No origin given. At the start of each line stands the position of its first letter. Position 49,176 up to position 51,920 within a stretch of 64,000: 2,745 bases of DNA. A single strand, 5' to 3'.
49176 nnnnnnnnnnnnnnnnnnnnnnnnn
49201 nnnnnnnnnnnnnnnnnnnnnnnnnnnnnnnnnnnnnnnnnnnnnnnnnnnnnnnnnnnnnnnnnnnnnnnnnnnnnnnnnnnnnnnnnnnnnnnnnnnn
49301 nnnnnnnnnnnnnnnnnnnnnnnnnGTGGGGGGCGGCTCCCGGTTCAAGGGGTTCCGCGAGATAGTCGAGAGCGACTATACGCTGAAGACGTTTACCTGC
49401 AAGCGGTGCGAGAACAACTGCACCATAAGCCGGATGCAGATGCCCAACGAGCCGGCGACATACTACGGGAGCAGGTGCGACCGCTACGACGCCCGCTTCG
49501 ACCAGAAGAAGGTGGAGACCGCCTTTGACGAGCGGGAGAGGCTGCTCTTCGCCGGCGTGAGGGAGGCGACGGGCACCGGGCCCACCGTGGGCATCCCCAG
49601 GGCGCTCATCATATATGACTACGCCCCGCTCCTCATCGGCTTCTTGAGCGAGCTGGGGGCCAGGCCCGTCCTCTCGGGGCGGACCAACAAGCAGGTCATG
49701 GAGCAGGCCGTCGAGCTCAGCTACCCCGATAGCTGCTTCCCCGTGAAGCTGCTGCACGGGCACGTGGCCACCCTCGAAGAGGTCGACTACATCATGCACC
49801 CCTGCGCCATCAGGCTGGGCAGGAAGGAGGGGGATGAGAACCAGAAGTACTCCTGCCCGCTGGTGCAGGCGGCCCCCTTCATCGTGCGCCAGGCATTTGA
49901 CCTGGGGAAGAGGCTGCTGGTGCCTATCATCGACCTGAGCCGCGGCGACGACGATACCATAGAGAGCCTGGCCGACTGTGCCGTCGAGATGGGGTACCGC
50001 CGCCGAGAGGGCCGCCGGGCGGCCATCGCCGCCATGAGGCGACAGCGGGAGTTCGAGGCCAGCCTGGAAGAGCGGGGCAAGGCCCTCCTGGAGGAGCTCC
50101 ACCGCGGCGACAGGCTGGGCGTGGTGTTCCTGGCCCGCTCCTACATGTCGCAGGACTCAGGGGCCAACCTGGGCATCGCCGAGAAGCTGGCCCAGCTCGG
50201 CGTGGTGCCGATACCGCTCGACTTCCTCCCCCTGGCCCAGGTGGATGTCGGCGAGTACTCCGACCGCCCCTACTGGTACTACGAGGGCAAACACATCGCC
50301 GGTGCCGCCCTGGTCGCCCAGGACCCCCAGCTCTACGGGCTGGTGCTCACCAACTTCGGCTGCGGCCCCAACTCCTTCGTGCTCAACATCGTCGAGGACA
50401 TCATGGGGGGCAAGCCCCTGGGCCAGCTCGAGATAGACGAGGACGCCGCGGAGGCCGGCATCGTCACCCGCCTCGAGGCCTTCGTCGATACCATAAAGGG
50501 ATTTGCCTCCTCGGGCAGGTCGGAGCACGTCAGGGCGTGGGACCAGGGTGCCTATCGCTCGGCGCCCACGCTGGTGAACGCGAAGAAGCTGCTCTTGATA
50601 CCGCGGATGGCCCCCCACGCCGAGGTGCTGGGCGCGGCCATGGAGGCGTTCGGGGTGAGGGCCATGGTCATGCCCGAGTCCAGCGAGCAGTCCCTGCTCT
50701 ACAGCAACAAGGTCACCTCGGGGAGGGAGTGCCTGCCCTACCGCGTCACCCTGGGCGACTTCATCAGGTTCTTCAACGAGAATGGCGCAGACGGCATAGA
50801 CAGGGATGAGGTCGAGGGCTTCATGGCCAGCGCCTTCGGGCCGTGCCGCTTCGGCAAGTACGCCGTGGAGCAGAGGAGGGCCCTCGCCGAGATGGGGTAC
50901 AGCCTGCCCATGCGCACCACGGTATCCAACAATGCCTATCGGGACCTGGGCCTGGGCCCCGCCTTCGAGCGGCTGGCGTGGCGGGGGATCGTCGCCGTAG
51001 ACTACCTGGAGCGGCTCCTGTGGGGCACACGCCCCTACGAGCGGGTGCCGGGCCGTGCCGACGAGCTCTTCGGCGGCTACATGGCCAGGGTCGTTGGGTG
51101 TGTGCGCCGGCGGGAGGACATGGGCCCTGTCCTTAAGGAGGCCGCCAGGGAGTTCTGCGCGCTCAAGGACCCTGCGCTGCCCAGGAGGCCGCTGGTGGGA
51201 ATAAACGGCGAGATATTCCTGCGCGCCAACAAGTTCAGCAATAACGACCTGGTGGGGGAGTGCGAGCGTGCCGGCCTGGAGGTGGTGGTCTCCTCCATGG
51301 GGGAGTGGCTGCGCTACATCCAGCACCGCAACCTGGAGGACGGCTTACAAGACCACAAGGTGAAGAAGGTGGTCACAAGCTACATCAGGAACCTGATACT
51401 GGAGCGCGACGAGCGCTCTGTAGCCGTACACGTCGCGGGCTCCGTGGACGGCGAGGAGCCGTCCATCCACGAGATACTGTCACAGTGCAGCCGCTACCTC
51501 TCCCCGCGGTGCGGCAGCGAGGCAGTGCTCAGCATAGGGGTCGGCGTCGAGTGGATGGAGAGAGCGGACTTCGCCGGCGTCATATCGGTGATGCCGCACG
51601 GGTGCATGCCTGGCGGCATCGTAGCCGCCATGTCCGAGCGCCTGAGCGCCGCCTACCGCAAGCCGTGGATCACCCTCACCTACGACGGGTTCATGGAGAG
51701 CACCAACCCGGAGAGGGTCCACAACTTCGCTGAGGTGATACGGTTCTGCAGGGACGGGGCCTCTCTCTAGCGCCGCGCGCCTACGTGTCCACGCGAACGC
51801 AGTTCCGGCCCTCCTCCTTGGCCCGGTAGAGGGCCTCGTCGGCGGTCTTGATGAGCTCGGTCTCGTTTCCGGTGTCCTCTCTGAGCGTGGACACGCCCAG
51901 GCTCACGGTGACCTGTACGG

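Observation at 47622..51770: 1382-aa fused double HgdC/BcrAD-type ATPase plus DUF2229-like C-terminal domain: candidate self-contained ATP-driven radical (de)hydratase-type enzyme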

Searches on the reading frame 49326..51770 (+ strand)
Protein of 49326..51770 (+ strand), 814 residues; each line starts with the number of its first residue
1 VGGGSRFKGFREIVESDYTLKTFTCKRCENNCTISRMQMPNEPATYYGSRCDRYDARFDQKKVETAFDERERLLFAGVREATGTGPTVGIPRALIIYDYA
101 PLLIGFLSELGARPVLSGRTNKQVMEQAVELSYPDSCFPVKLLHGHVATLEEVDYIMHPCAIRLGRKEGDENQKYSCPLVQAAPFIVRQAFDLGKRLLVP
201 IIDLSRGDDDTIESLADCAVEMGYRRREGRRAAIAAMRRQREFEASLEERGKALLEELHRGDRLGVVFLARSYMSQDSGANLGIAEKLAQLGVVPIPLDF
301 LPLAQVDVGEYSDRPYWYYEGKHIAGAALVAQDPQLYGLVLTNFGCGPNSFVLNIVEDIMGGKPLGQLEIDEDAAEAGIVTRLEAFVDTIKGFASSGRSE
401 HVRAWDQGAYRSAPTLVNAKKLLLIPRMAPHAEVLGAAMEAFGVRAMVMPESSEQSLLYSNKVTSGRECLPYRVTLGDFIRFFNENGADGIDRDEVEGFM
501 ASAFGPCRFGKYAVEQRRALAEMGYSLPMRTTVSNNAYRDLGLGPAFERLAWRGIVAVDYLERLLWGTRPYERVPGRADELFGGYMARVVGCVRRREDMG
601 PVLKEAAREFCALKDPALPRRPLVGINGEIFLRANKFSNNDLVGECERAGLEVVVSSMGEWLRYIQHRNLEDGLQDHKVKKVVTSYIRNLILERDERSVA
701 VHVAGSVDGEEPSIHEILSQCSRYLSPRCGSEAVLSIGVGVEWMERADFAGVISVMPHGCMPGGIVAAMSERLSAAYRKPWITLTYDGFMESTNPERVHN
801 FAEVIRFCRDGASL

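Call 30: search_protein_families(library=pfam, proteins=[window:49326-51770:+], max_evalue=1)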
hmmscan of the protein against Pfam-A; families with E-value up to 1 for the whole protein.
window:49326-51770:+ (814 aa): 2 families
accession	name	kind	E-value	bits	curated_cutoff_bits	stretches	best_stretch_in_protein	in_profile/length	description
PF09989.15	DUF2229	-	2.4e-51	174.9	29.4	1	87-300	1-217/218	CoA enzyme activase uncharacterised domain (DUF2229)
PF06050.19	HGD-D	-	0.2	11.6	28.4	0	341-390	290-342/342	2-hydroxyglutaryl-CoA dehydratase, D-component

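Call 47: predict_structure(alignment_id=A1)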
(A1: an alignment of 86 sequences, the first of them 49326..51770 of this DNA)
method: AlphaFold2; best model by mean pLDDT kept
length: 814 residues; sequences in the alignment: 86
mean_pLDDT: 84.8   pTM: 0.85
mean pLDDT of the five models: 84.8, 84.0, 83.5, 80.4, 80.1
residues with pLDDT >= 90: 414; 70-90: 276; 50-70: 96; < 50: 28
segments of 3 or more residues with pLDDT < 50: 1-13, 56-59, 375-377
pLDDT, mean of each block of 10 residues (from residue 1): 32 56 64 63 55 49 86 83 88 89 96 88 78 76 90 94 90 86 90 94 94 98 98 97 95 96 93 57 85 94 94 87 94 93 66 90 85 56 85 81 78 79 90 95 93 90 83 90 72 84 58 88 88 77 91 96 95 94 98 97 97 93 92 88 95 93 89 89 93 93 81 90 87 90 93 82 80 90 79 88 87 47
secondary structure, 60 per line:
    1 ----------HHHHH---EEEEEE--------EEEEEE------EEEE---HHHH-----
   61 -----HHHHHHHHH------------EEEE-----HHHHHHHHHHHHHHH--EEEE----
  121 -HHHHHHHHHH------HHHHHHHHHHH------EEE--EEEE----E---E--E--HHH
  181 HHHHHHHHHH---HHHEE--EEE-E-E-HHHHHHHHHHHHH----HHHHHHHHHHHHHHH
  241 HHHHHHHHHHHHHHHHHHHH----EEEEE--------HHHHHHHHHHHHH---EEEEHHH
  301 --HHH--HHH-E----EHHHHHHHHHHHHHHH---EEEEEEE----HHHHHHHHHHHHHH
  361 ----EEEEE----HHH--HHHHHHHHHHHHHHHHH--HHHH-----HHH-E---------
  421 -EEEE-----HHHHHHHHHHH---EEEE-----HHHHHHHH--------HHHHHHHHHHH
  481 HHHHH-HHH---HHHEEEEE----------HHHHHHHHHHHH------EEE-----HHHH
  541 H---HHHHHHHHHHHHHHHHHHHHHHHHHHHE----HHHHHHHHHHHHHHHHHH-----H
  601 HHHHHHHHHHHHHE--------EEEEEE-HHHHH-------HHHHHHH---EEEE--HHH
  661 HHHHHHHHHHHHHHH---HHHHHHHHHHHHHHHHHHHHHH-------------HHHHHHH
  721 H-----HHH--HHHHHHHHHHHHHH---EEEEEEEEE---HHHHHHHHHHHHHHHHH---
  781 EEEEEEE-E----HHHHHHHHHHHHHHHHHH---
elements in order (helices of 4 or more, strands of 3 or more residues): H11-15 E19-24 E33-38 E45-48 H52-55 H66-74 E87-90 H96-110 E113-116 H122-131 H138-148 E155-157 E160-163 H178-190 E201-203 H209-221 H226-260 E265-269 H278-290 E294-297 H318-332 E336-342 H347-360 E365-369 H379-395 H398-401 E422-425 H431-441 E445-448 H454-461 H470-485 E496-500 H511-522 E529-531 H537-541 H545-571 H577-594 H600-613 E623-628 H630-634 H642-648 E652-655 H658-675 H679-700 H714-721 H732-745 E749-757 H761-777 E781-787 H794-811

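Call 54: find_related_loci(query=A2, collection=genome_contigs, flank=10000)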
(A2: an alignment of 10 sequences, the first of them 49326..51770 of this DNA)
Query A2 (814 aa) in genome_contigs; peptide patterns used: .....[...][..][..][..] (x = any residue, [..] = any of these).
387 stretches matched a pattern; 290 encode a relative of the query (tblastn E <= 1e-3); the best 80 are kept; 80 distinct loci.
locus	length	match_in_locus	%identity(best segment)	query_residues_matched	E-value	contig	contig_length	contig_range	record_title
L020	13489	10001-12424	72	2-813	0e+0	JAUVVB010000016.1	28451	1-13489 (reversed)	MAG: Chloroflexota bacterium isolate CSMAG_1153 CSMAG_1153_k127_3142922_length_28451_cov_16.9996, whole genome shotgun s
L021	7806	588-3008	71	2-808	0e+0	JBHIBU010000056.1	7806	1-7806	MAG: Dehalococcoidia bacterium isolate FS_3_bin.7 NODE_1102_length_7806_cov_6.620307, whole genome shotgun sequence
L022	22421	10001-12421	71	2-808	0e+0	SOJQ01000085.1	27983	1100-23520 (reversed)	MAG: Dehalococcoidia bacterium isolate E44_bin26 NODE_445_length_27983_cov_6.568891, whole genome shotgun sequence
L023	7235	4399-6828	69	1-811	0e+0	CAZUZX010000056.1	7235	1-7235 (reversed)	MAG TPA_asm: uncultured Dehalococcoidia bacterium isolate binchicken_co383_164 genome assembly, contig: NODE_4217_length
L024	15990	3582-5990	69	4-808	0e+0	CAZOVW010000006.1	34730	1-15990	MAG TPA_asm: uncultured Dehalococcoidales bacterium isolate binchicken_co318_153 genome assembly, contig: NODE_387_lengt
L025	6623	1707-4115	70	5-809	0e+0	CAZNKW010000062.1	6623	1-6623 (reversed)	MAG TPA_asm: uncultured Dehalococcoidia bacterium isolate binchicken_co325_96 genome assembly, contig: NODE_5696_length_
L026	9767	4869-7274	67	5-808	0e+0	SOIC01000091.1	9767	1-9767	MAG: Dehalococcoidia bacterium isolate E29_bin15 NODE_2404_length_9767_cov_16.385194, whole genome shotgun sequence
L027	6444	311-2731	67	1-808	0e+0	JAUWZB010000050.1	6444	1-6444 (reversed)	MAG: Dehalococcoidales bacterium isolate CSMAG_2725 CSMAG_2725_k141_733830_length_6444_cov_28.5934, whole genome shotgun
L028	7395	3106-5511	68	5-808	0e+0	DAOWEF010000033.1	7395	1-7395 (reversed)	MAG TPA_asm: Dehalococcoidia bacterium isolate CSMAG_1932 CSMAG_1932_k141_665067_length_7395_cov_17.0813, whole genome s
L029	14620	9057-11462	68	5-808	0e+0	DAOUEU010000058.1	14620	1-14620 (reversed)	MAG TPA_asm: Dehalococcoidia bacterium isolate N7_337 k137_1193575, whole genome shotgun sequence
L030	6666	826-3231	67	2-808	0e+0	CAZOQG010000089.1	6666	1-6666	MAG TPA_asm: uncultured Dehalococcoidales bacterium isolate SRP178699_co3_448 genome assembly, contig: NODE_10155_length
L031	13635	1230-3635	68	2-808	0e+0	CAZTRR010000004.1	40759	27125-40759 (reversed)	MAG TPA_asm: uncultured Dehalococcoidales bacterium isolate SRP068000_co2_18 genome assembly, contig: NODE_364_length_40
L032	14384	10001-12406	69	2-807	0e+0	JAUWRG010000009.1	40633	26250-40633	MAG: Dehalococcoidia bacterium isolate CSMAG_2522 CSMAG_2522_k141_983023_length_40633_cov_16.2849, whole genome shotgun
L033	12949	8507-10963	66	1-814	0e+0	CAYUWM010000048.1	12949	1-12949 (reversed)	MAG TPA_asm: uncultured Dehalococcoidales bacterium isolate binchicken_co81_435 genome assembly, contig: NODE_7459_lengt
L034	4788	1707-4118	68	2-810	0e+0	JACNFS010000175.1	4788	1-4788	MAG: Dehalococcoidia bacterium isolate NIOZ-UU108 NIOZ-UU_NODE_23353_length_4788_cov_16.9311, whole genome shotgun seque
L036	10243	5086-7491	65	5-808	0e+0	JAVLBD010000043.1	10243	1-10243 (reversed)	MAG: Dehalococcoidia bacterium isolate Uz-K9-09 NODE_43_length_10243_cov_2.654043, whole genome shotgun sequence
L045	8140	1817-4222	68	2-807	0e+0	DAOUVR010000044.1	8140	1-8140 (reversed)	MAG TPA_asm: Dehalococcoidia bacterium isolate CSMAG_854 CSMAG_854_k127_790048_length_8140_cov_9.4504, whole genome shot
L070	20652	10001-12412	65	2-808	0e+0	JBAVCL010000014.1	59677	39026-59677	MAG: Dehalococcoidia bacterium isolate MFD04490_ilm_asm_bin16 k127_39585, whole genome shotgun sequence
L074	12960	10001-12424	63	2-811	0e+0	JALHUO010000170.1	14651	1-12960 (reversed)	MAG: Dehalococcoidia bacterium isolate PFL52 seq_3547591, whole genome shotgun sequence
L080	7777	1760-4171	65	2-808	0e+0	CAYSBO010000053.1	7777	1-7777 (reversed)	MAG TPA_asm: uncultured Dehalococcoidales bacterium isolate SRP319275_co2_15 genome assembly, contig: NODE_9977_length_7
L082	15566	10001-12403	64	5-808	0e+0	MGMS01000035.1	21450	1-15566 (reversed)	MAG: Chloroflexi bacterium RBG_13_51_36 RBG_13_scaffold_3811, whole genome shotgun sequence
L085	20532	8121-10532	63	2-808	0e+0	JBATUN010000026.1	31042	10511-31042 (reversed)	MAG: Dehalococcoidia bacterium isolate MFD12951_ilm_asm_bin17 k127_78762, whole genome shotgun sequence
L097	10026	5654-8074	66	2-808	0e+0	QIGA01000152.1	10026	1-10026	MAG: Chloroflexi bacterium isolate SZUA-161 Ga0063294_10003804, whole genome shotgun sequence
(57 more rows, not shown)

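Call 61: search_protein_families(library=pfam, proteins=[L074:12560-12895:+, L085:1273-2421:+, L070:12943-13719:+, L082:13756-15108:-, L097:8101-9309:-, L036:7686-8564:-, L045:4272-5009:-, L080:4355-5311:+, L074:5745-8102:+, L032:6314-7978:+], max_evalue=0.001)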
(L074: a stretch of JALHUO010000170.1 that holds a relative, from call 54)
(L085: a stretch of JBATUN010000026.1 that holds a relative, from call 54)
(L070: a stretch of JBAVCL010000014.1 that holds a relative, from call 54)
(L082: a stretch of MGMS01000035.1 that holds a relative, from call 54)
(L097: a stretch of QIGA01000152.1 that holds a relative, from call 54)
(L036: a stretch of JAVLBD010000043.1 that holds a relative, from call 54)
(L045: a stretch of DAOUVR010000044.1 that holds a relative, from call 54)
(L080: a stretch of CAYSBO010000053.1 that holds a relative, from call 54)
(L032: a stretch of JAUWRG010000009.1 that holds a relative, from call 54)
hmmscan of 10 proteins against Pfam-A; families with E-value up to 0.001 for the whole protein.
L074:12560-12895:+ (111 aa): 7 families
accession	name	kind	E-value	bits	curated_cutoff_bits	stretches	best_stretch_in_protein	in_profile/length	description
PF03551.20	PadR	-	1.3e-21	76.8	27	1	18-92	1-75/75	Transcriptional regulator PadR-like family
PF01638.23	HxlR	-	2.6e-05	24.4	20.8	1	44-101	28-86/91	HxlR-like helix-turn-helix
PF13601.12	HTH_34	-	5.1e-05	23.8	27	1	46-96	25-75/80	Winged helix DNA-binding domain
PF04458.17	DUF505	-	0.0005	19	28.7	1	44-92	360-405/622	Protein of unknown function (DUF505)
PF14947.12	HTH_45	-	0.00059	20.2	25.5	1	46-92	30-68/77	Winged helix-turn-helix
PF13463.12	HTH_27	-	0.00078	20.1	22.2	0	44-86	27-68/68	Winged helix DNA-binding domain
PF22194.2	F-93_WHD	-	0.00084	19.8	28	0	27-86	11-62/62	F-93, winged-helix domain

L085:1273-2421:+ (382 aa): 5 families
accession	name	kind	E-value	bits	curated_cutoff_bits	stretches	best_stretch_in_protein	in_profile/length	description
PF02737.24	3HCDH_N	-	1.2e-63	214.7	22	1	8-188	1-179/180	3-hydroxyacyl-CoA dehydrogenase, NAD binding domain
PF00725.27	3HCDH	-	1.1e-37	128.9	22.1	2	191-285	1-97/97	3-hydroxyacyl-CoA dehydrogenase, C-terminal domain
PF01210.29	NAD_Gly3P_dh_N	-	2.4e-05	24.8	23.1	1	8-121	1-102/158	NAD-dependent glycerol-3-phosphate dehydrogenase N-terminus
PF03446.21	NAD_binding_2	-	0.00012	22.6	21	1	8-132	1-104/161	NAD binding domain of 6-phosphogluconate dehydrogenase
PF03807.23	F420_oxidored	-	0.00014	22.8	21.6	1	8-95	1-68/94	NADP oxidoreductase coenzyme F420-dependent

L070:12943-13719:+ (258 aa): 2 families
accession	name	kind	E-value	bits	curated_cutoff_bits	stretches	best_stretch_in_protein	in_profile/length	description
PF12706.13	Lactamase_B_2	-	1.8e-15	57.5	27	1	41-223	21-199/200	Beta-lactamase superfamily domain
PF00753.33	Lactamase_B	-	4e-07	30.6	22.7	1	24-69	15-67/196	Metallo-beta-lactamase superfamily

L082:13756-15108:- (450 aa): 1 family
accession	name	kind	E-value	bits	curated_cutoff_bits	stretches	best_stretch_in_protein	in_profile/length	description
PF00291.31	PALP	-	1.8e-35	123.2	35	1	73-412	4-295/295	Pyridoxal-phosphate dependent enzyme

L097:8101-9309:- (402 aa): 4 families
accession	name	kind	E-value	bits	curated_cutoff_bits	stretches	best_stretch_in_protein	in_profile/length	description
PF02463.25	SMC_N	-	9.8e-19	68.1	40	1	3-378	2-201/220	RecF/RecN/SMC N terminal domain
PF13175.12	AAA_15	-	5.6e-10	39.8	32.1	1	1-53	1-54/374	AAA ATPase domain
PF13476.12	AAA_23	-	3.2e-07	31.6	27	1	6-58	2-54/201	AAA domain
PF13304.12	AAA_21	-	5.2e-06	27.2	27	1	25-49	1-25/304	AAA domain, putative AbiEii toxin, Type IV TA system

L036:7686-8564:- (292 aa): 1 family
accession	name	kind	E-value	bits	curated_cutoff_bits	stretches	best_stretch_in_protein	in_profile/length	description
PF02401.23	LYTB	-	3.7e-70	236.7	24.5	1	16-289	1-267/267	LytB protein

L045:4272-5009:- (245 aa): 2 families
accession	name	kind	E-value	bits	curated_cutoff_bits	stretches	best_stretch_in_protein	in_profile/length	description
PF00881.29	Nitroreductase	-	6.8e-32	111.4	23.5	1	60-240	1-167/167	Nitroreductase family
PF14512.11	TM1586_NiRdase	-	1.6e-05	25.1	27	0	189-242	83-134/215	Putative TM nitroreductase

L080:4355-5311:+ (318 aa): 5 families
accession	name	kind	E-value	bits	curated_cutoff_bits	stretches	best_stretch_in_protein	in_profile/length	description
PF10728.14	DUF2520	-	1.1e-35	122.6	25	1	155-282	2-124/125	Domain of unknown function (DUF2520)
PF10727.15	Rossmann-like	-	1.1e-15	58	23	1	19-137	10-131/131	Rossmann-like domain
PF03807.23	F420_oxidored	-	2.1e-09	38.3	21.6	1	26-113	2-91/94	NADP oxidoreductase coenzyme F420-dependent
PF03446.21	NAD_binding_2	-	5.7e-05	23.6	21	1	26-93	2-66/161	NAD binding domain of 6-phosphogluconate dehydrogenase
PF01488.26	Shikimate_DH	-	0.00029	21.4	24.3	1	25-90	14-83/138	Shikimate / quinate 5-dehydrogenase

L074:5745-8102:+ (785 aa): 2 families
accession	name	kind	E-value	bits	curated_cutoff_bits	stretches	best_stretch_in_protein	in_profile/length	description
PF18998.6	Flg_new_2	-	8.3e-44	147.9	23.6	4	515-589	1-71/73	Divergent InlB B-repeat domain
PF25819.1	Nal1_C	-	0.00013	21.7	26.1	1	258-316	153-209/268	Nal1 C-terminal domain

L032:6314-7978:+ (554 aa): 1 family
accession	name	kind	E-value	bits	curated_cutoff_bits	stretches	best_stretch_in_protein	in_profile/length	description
PF01642.28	MM_CoA_mutase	-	1.1e-222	740.6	22.1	1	33-546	2-512/512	Methylmalonyl-CoA mutase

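Call 80: search_protein_representatives(protein=window:49326-51770:+)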
Query: 814 residues. Proteins with E-value up to 0.001 (for the whole library): 3641; up to 1e-10: 2043; up to 1e-30: 731. The best 150 are listed.
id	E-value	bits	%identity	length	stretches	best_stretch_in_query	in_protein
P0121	0.0e+00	1054.7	58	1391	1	2-812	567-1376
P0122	3.4e-279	944.6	65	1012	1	2-642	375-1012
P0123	5.0e-228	775.4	47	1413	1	5-806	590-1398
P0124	1.3e-212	724.4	50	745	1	88-806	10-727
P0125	5.0e-157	540.6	55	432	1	385-808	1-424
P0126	1.4e-154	532.5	62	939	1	3-375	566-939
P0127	3.6e-145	501.3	37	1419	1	5-801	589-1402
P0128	4.4e-142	491.1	36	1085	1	2-806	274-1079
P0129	5.2e-139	481.0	36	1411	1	5-813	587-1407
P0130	9.1e-137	473.5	35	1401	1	5-798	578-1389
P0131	1.4e-136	473.0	37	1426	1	5-801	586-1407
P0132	4.3e-134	464.7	35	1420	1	5-803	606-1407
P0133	1.2e-132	459.9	36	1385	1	3-803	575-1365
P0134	1.9e-132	459.3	35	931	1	6-805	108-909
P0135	2.0e-131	455.9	36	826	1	5-793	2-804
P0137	2.6e-130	452.2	34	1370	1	3-794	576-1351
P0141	7.7e-127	440.7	36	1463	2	85-811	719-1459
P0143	4.9e-126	438.1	35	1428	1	5-801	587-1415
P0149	1.3e-121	423.4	33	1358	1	5-804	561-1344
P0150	8.7e-121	420.7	33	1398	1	5-802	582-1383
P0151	5.7e-120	418.0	34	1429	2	5-663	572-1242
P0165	3.4e-111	388.9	34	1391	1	5-794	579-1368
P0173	1.6e-105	370.2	33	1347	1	6-806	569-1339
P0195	4.4e-98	345.6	31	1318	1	5-801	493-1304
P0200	1.9e-96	340.2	31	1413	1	5-789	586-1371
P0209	4.1e-93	329.2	31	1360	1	24-793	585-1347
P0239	1.4e-83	297.7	28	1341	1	5-801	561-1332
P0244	1.5e-82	294.2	29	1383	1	6-792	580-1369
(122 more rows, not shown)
